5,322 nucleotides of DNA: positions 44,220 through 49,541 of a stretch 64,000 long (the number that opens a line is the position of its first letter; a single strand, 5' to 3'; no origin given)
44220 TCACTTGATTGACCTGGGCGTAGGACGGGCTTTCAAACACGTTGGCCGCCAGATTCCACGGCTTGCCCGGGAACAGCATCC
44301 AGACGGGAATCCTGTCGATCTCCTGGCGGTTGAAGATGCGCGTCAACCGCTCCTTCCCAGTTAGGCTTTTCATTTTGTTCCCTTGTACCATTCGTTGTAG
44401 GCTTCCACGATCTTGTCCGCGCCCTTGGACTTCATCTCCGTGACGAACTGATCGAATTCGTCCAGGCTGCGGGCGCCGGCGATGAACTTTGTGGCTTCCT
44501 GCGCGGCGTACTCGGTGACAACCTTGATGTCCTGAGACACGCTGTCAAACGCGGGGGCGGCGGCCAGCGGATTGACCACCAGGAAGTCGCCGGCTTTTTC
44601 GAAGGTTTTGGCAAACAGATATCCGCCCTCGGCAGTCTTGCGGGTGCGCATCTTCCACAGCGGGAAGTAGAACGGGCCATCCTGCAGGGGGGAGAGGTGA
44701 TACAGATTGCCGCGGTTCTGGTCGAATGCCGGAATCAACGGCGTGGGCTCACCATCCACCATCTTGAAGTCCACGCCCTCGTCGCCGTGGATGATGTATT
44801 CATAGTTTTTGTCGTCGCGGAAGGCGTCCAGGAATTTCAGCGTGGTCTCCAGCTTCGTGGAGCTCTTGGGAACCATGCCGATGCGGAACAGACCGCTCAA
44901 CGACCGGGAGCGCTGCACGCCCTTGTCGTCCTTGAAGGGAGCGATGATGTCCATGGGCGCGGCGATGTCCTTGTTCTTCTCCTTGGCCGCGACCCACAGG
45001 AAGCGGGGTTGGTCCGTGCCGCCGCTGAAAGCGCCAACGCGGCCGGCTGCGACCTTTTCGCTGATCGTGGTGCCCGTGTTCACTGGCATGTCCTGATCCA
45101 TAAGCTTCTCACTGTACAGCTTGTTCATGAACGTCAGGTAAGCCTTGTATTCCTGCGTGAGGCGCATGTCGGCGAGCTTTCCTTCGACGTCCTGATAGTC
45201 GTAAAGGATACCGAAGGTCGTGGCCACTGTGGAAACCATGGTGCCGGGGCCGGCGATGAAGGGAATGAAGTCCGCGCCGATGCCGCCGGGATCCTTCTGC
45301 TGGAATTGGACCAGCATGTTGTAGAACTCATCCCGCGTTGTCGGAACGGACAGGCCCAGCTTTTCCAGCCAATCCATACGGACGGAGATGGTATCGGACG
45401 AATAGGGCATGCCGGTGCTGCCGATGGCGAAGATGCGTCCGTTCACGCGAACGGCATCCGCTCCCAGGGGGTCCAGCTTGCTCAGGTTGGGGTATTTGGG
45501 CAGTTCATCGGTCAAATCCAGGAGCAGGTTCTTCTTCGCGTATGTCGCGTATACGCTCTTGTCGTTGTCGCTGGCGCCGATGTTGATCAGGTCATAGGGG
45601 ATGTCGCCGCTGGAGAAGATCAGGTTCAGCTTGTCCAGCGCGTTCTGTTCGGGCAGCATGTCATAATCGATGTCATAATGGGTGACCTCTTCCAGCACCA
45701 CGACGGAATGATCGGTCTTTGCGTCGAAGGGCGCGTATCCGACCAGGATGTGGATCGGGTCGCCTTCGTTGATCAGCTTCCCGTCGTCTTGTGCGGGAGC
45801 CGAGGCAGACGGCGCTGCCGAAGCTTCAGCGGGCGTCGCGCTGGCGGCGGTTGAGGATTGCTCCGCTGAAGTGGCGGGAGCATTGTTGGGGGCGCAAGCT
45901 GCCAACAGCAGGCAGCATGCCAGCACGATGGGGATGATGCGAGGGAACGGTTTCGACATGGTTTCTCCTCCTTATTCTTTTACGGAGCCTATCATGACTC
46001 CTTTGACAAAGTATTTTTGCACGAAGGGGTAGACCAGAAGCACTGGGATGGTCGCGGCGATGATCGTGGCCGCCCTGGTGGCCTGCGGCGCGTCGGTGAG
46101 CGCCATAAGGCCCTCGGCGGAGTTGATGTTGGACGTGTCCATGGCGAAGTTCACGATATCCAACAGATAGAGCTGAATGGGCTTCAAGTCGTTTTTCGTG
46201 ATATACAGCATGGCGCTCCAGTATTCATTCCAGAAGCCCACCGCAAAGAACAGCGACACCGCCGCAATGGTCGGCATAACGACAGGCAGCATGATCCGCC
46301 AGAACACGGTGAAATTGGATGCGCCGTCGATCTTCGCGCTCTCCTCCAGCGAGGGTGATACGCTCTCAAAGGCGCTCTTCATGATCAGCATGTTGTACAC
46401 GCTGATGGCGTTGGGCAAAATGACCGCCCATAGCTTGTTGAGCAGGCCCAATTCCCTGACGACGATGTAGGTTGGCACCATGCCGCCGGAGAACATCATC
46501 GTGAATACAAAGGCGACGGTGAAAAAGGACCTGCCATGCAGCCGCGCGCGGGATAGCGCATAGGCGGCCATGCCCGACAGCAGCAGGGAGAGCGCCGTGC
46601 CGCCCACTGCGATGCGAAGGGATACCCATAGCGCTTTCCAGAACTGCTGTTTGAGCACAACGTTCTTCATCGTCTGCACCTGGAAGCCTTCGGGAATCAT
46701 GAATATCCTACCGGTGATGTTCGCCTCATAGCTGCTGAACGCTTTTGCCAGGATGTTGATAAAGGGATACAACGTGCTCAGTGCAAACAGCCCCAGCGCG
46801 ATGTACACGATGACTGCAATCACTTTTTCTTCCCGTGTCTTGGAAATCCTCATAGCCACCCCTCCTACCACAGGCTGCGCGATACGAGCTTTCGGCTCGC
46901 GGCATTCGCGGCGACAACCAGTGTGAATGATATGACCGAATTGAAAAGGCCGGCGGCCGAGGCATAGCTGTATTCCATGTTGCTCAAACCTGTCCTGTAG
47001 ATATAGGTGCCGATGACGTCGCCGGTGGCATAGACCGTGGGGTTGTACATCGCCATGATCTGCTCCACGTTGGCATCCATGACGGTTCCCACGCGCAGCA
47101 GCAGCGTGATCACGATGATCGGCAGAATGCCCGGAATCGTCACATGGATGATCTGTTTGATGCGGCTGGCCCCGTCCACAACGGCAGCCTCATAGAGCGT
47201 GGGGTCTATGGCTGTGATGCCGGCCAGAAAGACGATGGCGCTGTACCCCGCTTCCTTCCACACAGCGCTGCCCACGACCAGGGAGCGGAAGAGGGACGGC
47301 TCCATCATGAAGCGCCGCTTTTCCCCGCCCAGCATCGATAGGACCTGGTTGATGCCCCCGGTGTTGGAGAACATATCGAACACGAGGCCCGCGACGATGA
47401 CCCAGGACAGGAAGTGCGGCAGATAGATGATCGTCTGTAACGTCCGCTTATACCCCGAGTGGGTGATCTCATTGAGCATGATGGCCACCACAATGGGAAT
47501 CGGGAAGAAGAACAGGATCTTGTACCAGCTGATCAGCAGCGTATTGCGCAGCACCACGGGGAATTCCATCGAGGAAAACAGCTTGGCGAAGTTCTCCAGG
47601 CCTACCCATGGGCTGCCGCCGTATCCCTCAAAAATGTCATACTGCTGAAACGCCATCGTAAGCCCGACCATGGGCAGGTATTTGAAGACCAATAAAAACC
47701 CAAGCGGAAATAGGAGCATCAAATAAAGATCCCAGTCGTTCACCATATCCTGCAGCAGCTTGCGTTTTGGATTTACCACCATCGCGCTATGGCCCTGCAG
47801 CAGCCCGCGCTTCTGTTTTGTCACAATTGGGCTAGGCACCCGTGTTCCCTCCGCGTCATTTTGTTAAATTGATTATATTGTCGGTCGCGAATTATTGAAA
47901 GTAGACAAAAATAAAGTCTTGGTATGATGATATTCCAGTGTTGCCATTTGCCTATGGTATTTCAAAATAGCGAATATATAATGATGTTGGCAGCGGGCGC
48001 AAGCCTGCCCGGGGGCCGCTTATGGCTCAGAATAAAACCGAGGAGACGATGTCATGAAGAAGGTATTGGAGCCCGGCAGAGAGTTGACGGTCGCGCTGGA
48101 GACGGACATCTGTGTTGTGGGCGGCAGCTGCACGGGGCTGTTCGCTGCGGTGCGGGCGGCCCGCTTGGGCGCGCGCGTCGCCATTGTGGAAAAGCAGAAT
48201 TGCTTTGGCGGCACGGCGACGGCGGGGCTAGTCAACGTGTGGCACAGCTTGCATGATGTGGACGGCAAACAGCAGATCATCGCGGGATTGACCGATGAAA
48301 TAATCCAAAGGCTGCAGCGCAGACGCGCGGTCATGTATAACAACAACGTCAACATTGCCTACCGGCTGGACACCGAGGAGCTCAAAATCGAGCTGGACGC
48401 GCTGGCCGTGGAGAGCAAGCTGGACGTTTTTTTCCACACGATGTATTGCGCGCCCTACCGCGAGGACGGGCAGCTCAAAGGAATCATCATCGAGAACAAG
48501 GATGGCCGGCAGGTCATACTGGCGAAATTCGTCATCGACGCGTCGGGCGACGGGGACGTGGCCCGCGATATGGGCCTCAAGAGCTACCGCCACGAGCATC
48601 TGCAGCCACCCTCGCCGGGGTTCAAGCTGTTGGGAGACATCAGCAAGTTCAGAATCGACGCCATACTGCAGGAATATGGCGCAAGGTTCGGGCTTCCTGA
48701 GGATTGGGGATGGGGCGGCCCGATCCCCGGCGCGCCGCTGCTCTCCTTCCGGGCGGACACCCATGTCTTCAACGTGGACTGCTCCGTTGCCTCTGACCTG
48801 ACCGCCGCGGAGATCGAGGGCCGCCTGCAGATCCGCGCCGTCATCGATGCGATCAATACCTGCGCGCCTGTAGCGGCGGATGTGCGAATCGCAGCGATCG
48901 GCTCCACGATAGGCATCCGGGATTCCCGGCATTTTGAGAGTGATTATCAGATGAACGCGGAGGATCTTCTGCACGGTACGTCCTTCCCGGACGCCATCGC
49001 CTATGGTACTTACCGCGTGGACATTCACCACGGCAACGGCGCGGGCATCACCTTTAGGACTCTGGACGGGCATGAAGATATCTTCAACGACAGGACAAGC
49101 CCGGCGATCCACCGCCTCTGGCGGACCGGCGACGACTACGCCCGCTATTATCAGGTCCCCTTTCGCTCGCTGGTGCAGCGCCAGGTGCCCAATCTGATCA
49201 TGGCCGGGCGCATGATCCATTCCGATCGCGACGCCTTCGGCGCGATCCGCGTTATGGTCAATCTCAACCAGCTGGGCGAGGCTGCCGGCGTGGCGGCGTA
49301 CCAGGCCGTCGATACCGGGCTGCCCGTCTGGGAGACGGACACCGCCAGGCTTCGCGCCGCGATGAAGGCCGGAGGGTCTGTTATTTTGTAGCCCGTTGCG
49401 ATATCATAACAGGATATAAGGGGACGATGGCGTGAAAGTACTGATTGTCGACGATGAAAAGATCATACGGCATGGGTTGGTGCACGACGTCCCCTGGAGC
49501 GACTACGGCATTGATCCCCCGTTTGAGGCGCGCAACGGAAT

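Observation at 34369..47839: Glycyl-radical enzyme embedded in a two-importer carbohydrate locus with DUF1861-like and URO-D/MtaA-like proteins: candidate uncharacterised anaerobic sugar pathway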

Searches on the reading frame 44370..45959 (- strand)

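Call 4: search_protein_families(library=pfam, proteins=[window:44370-45959:-])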
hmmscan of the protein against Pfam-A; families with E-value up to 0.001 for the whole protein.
window:44370-45959:- (529 aa): 1 family
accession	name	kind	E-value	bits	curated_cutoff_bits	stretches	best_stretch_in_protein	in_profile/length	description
PF01547.30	SBP_bac_1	-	8.2e-12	46.2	26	1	92-383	21-303/307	Bacterial extracellular solute-binding protein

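Call 7: search_protein_families(library=ncbifam, proteins=[window:44370-45959:-], max_evalue=0.001)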
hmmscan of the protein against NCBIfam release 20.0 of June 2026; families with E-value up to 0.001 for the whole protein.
window:44370-45959:- (529 aa): 0 families

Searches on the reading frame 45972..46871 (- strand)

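Call 4: search_protein_families(library=pfam, proteins=[window:45972-46871:-])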
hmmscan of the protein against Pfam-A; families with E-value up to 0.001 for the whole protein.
window:45972-46871:- (299 aa): 1 family
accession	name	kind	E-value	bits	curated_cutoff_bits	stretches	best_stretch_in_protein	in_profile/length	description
PF00528.27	BPD_transp_1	-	3.7e-12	46.8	26.4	1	116-292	32-182/184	Binding-protein-dependent transport system inner membrane component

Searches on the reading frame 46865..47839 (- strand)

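Call 4: search_protein_families(library=pfam, proteins=[window:46865-47839:-])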
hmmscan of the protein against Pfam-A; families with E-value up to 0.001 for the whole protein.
window:46865-47839:- (324 aa): 1 family
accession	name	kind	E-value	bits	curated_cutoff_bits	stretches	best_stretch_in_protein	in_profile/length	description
PF00528.27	BPD_transp_1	-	6.8e-11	42.7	26.4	1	113-314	3-178/184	Binding-protein-dependent transport system inner membrane component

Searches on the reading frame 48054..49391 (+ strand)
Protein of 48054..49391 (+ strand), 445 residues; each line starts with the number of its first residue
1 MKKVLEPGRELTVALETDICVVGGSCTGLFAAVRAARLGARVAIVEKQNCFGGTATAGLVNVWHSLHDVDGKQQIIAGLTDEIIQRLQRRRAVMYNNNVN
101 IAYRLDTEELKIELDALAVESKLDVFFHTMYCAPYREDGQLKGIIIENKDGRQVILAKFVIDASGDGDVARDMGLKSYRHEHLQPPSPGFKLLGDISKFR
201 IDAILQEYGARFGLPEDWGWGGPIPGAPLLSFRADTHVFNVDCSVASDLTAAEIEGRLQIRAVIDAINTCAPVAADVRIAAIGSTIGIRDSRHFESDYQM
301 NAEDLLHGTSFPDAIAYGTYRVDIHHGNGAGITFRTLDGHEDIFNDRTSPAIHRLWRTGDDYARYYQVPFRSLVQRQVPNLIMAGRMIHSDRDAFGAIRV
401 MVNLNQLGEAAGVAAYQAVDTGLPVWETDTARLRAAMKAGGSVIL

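Call 4: search_protein_families(library=pfam, proteins=[window:48054-49391:+])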
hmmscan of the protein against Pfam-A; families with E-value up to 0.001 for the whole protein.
window:48054-49391:+ (445 aa): 8 families
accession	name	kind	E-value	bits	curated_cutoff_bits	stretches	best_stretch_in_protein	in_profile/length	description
PF12831.13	FAD_oxidored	-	8.2e-81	272.8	27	1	18-436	1-415/416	FAD dependent oxidoreductase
PF01266.30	DAO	-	7.2e-07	29.5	27.9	1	18-90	1-77/353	FAD dependent oxidoreductase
PF13450.12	NAD_binding_8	-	6.6e-06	26.8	21.9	1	21-57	1-37/68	NAD(P)-binding Rossmann-like domain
PF00890.30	FAD_binding_2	-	1.5e-05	24.8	20.4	1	18-72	1-56/414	FAD binding domain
PF01494.25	FAD_binding_3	-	5.4e-05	23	22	1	16-176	1-170/349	FAD binding domain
PF07992.20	Pyr_redox_2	-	0.00019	21.4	26.1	1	18-98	2-74/291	Pyridine nucleotide-disulphide oxidoreductase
PF01946.23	Thi4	-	0.00029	20.6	26.2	1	12-58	13-60/235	Thi4 family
PF03486.20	HI0933_like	-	0.0004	20.4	50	1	18-53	2-37/244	HI0933-like protein Rossmann domain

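Call 7: search_protein_families(library=ncbifam, proteins=[window:48054-49391:+], max_evalue=0.001)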
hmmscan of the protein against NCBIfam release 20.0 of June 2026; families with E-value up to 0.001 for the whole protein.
window:48054-49391:+ (445 aa): 34 families (the best 25 are shown)
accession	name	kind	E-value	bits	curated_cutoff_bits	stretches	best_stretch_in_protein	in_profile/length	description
NF004789.0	PRK06134.1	subfamily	2.3e-09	36.4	747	1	13-63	9-59/581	FAD-dependent oxidoreductase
NF041080.1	DGGGPL_reductase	equivalog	2.2e-07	30.1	580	1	18-173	3-162/447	digeranylgeranylglycerophospholipid reductase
TIGR01372.1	soxA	subfamily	2.7e-07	28.8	1164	1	6-57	158-209/996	sarcosine oxidase subunit alpha family protein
TIGR02032.1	GG-red-SF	subfamily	5.6e-07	29.5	158.8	1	18-177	2-159/297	geranylgeranyl reductase family protein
NF005882.1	PRK07843.1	equivalog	6.2e-07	28.2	788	1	17-63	2-48/547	3-oxosteroid 1-dehydrogenase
NF009477.0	PRK12843.1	equivalog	1.8e-06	26.7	758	1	14-63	14-63/578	FAD-dependent oxidoreductase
TIGR01350.1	lipoamide_DH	equivalog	3.7e-06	25.9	408.8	1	17-55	2-39/461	dihydrolipoyl dehydrogenase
NF009478.0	PRK12844.1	equivalog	5.2e-06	25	789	1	14-58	6-51/559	3-ketosteroid-delta-1-dehydrogenase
NF009476.0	PRK12839.1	equivalog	5.2e-06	24.9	940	1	14-68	6-60/572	FAD-dependent oxidoreductase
NF050086.1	pipecolate_AmaA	exception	6.9e-06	25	600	1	10-62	19-73/425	L-pipecolate oxidase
NF005510.0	PRK07121.1-3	subfamily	7.7e-06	24.9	481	1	15-56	21-62/492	FAD-binding protein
NF053677.1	Desat2ChcC2Cyan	equivalog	7.8e-06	24.5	900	1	17-63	1-47/558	4-oxocyclohex-2-ene-1-carboxylate 5-dehydrogenase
NF041160.1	DGGPL_Thplmales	equivalog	9.6e-06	24.8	780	1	16-178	3-172/396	digeranylgeranylglycerophospholipid reductase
NF049967.1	QhpG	equivalog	2e-05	23.7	240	1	19-165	1-139/423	flavin-dependent monooxygenase QhpG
TIGR03467.1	HpnE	equivalog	2.3e-05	23.9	283.05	1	20-89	2-69/430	hydroxysqualene dehydroxylase HpnE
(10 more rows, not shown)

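Call 36: search_solved_structures(query=window:48054-49391:+, max_evalue=0.01)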
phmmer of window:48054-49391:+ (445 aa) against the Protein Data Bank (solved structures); distinct sequences matched with E-value up to 0.01: 35.
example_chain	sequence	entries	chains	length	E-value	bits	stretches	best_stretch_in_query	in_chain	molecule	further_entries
3urh_A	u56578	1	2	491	9.3e-06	27.8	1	17-170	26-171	Dihydrolipoyl dehydrogenase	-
1jeh_A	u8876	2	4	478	5.5e-05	25.2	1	16-55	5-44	DIHYDROLIPOAMIDE DEHYDROGENASE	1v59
3oz2_A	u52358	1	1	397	6.1e-05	25.1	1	18-177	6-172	Digeranylgeranylglycerophospholipid reductase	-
1lvl_A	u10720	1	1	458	0.00012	24.2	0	15-55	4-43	DIHYDROLIPOAMIDE DEHYDROGENASE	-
2eq7_A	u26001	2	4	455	0.00013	24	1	18-55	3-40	2-oxoglutarate dehydrogenase E3 component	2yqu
7rk0_A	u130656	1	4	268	0.0002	23.4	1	11-59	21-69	Thiamine thiazole synthase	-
2qae_A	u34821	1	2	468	0.00049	22.1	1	18-56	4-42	Dihydrolipoyl dehydrogenase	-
1bhy_A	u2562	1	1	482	0.0014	20.6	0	15-55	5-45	P64K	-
1ojt_A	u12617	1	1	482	0.0014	20.6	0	15-55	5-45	SURFACE PROTEIN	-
1dxl_A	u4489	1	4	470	0.0017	20.3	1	16-56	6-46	DIHYDROLIPOAMIDE DEHYDROGENASE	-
5u25_A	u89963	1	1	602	0.0025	19.8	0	15-55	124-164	Dihydrolipoamide dehydrogenase (E3 component of pyruvate and 2-oxoglutarate dehydrogenase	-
1onf_A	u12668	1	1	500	0.0032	19.4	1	18-60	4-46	Glutathione reductase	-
1ebd_A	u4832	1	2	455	0.0037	19.2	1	14-58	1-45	DIHYDROLIPOAMIDE DEHYDROGENASE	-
7zyt_A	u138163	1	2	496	0.0041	19.1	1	12-56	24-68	Dihydrolipoyl dehydrogenase, mitochondrial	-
5nhg_A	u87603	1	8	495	0.0042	19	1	12-56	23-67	Dihydrolipoyl dehydrogenase, mitochondrial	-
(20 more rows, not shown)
